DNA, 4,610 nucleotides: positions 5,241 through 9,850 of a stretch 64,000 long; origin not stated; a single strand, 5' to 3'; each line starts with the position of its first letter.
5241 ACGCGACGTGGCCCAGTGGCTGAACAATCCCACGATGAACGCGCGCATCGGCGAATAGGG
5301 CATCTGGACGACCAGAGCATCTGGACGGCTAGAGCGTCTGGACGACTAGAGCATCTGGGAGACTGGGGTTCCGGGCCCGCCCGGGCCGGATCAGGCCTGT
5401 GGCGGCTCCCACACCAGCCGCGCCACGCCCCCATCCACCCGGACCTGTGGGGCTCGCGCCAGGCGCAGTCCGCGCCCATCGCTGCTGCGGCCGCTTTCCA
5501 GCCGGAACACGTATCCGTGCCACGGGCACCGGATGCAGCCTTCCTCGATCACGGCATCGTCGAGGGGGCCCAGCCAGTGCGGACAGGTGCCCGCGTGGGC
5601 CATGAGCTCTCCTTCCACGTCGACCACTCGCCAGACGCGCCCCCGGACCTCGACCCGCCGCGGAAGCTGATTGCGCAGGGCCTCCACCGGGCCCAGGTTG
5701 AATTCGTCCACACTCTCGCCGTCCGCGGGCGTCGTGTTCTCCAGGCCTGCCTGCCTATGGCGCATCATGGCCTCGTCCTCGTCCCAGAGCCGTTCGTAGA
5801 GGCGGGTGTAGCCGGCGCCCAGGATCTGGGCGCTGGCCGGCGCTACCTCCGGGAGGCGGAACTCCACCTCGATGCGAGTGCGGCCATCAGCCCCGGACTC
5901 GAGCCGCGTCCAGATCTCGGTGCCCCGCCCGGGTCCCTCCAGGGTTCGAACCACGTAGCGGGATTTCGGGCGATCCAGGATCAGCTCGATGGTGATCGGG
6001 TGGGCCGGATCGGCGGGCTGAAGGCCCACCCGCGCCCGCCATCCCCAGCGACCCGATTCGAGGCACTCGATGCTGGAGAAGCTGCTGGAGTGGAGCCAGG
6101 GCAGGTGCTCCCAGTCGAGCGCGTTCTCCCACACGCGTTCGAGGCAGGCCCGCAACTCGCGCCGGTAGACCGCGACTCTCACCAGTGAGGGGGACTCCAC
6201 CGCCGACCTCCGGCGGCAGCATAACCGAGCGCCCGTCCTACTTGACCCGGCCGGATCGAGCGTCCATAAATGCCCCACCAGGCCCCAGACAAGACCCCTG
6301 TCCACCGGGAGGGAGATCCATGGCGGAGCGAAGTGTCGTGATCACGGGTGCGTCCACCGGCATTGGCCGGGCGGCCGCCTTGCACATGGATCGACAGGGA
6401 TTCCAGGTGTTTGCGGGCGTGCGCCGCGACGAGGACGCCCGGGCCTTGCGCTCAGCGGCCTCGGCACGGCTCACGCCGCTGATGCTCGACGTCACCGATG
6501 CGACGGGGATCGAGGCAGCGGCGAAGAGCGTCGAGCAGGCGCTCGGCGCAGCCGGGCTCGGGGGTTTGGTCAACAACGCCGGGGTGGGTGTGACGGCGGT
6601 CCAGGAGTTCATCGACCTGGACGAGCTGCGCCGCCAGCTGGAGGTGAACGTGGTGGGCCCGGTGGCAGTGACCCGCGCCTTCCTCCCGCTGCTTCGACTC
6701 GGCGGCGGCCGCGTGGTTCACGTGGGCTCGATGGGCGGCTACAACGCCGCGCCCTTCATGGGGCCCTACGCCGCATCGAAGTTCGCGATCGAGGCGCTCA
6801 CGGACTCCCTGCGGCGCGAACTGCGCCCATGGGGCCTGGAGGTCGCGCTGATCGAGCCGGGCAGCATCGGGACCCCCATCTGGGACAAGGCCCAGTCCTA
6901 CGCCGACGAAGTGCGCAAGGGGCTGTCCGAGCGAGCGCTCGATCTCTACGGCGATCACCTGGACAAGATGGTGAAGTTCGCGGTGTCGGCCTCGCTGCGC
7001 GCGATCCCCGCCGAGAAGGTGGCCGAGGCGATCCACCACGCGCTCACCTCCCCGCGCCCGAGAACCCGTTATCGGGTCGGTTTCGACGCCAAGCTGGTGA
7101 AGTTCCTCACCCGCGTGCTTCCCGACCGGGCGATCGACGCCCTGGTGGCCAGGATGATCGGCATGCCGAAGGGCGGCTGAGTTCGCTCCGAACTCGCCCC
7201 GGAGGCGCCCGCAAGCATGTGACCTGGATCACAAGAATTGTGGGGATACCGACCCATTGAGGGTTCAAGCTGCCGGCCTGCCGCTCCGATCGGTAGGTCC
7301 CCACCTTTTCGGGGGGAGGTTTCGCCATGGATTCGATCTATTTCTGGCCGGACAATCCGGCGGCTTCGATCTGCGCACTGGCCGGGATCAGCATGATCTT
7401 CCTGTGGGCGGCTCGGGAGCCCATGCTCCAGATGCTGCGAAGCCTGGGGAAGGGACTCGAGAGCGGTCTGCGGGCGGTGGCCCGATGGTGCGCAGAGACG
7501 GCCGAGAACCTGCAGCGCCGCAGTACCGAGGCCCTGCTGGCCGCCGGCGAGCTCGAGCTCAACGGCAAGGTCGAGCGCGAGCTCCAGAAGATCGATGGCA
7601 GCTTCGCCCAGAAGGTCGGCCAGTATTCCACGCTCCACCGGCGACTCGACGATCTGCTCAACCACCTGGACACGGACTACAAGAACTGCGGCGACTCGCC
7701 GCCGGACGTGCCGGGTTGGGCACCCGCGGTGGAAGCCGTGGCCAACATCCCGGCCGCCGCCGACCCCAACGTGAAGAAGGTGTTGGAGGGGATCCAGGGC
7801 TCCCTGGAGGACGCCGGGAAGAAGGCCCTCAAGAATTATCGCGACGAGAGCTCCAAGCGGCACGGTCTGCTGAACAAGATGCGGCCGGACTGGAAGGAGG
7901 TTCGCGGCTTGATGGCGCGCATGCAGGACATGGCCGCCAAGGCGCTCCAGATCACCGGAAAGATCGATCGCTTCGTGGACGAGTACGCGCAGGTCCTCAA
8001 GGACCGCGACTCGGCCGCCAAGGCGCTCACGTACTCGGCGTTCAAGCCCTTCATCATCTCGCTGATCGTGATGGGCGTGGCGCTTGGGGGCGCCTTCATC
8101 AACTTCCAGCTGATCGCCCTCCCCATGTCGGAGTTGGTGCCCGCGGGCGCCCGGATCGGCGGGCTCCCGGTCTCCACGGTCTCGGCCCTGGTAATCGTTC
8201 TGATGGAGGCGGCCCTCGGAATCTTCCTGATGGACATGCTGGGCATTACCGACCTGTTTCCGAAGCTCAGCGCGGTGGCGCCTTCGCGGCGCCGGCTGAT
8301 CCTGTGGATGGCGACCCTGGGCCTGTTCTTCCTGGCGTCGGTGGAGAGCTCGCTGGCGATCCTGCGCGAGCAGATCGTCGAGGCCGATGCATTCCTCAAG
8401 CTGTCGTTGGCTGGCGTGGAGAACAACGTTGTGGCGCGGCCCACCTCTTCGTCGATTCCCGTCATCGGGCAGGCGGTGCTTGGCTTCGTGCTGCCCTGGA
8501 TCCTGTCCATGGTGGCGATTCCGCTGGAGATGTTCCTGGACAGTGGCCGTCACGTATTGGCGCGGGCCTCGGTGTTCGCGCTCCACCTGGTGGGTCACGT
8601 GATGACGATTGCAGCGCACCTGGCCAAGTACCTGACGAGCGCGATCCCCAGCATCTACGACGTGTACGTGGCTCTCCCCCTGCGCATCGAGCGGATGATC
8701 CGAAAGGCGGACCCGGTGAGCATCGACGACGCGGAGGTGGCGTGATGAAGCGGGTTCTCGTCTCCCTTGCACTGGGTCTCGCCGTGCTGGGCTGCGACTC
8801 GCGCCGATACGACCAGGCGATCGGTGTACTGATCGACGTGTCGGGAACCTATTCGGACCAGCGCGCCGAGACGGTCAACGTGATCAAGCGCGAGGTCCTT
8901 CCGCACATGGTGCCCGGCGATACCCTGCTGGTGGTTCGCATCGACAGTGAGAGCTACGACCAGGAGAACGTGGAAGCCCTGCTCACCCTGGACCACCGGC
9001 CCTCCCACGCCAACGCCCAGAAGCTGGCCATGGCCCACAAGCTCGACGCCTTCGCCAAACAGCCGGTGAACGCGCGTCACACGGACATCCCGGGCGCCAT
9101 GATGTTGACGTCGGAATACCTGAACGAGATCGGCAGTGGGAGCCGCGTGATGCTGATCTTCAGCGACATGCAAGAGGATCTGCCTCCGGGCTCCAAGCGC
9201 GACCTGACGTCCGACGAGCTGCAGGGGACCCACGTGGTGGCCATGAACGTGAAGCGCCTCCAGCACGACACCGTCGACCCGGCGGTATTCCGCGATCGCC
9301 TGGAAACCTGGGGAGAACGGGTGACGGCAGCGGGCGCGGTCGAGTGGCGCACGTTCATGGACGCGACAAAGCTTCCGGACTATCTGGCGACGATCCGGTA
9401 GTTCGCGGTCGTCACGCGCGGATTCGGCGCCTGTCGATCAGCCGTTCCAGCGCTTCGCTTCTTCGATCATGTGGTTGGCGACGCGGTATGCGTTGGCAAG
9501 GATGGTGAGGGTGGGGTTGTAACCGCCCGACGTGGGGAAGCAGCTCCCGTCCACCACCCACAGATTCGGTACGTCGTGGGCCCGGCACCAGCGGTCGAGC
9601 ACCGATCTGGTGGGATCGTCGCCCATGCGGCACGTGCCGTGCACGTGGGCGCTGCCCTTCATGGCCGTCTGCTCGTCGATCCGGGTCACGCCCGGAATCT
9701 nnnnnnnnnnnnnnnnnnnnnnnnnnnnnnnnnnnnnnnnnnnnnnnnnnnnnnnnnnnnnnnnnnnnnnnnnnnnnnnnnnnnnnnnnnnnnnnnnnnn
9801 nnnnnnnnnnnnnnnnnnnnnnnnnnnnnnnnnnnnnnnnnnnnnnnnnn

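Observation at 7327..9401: Translationally coupled pair of unknown function: coiled-coil polytopic membrane protein plus MIDAS-like lipoprotein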

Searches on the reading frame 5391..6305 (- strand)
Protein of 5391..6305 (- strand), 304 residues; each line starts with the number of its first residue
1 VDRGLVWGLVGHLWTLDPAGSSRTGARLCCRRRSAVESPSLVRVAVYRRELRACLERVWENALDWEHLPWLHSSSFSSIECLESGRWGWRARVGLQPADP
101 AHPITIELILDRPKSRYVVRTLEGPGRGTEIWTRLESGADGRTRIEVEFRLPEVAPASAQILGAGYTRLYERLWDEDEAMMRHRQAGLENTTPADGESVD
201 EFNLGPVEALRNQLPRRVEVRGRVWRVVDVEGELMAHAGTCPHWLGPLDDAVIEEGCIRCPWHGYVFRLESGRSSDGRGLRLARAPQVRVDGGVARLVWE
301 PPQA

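Call 31: search_protein_families(library=pfam, proteins=[window:5391-6305:-], max_evalue=0.001)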
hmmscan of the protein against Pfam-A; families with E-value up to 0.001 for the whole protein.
window:5391-6305:- (304 aa): 1 family
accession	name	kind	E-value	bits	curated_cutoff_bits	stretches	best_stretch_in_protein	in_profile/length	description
PF00355.32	Rieske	-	2.8e-10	40.4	20.3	1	204-276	5-77/88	Rieske [2Fe-2S] domain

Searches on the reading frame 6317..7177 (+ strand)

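Call 31: search_protein_families(library=pfam, proteins=[window:6317-7177:+], max_evalue=0.001)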
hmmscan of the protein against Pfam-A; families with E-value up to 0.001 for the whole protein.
window:6317-7177:+ (287 aa): 5 families
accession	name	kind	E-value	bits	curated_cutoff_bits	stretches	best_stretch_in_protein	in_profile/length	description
PF00106.31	adh_short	-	1.6e-42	145.6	26.6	1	7-193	3-191/195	short chain dehydrogenase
PF13561.12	adh_short_C2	-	4.4e-29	102.2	27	1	11-205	1-196/236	Enoyl-(Acyl carrier protein) reductase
PF08643.16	DUF1776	-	5.3e-11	42.9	25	1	97-272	109-292/294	Fungal family of unknown function (DUF1776)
PF08659.16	KR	-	8.4e-09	36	22.6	1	7-168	3-166/180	KR domain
PF01370.27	Epimerase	-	9.3e-05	22.4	20.9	1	7-168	1-159/240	NAD dependent epimerase/dehydratase family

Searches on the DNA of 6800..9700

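Call 66: search_rna_families(source=window, start=6800, end=9700, threshold=evalue, max_evalue=1)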
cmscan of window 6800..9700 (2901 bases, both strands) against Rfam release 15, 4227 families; matches with E-value up to 1: 1.
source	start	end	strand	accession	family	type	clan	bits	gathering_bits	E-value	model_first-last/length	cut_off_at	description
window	9241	9330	+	RF02242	Xoo5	Gene; sRNA;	-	22.4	50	0.13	1-124/124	no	Xanthomonadaceae sRNA Xoo5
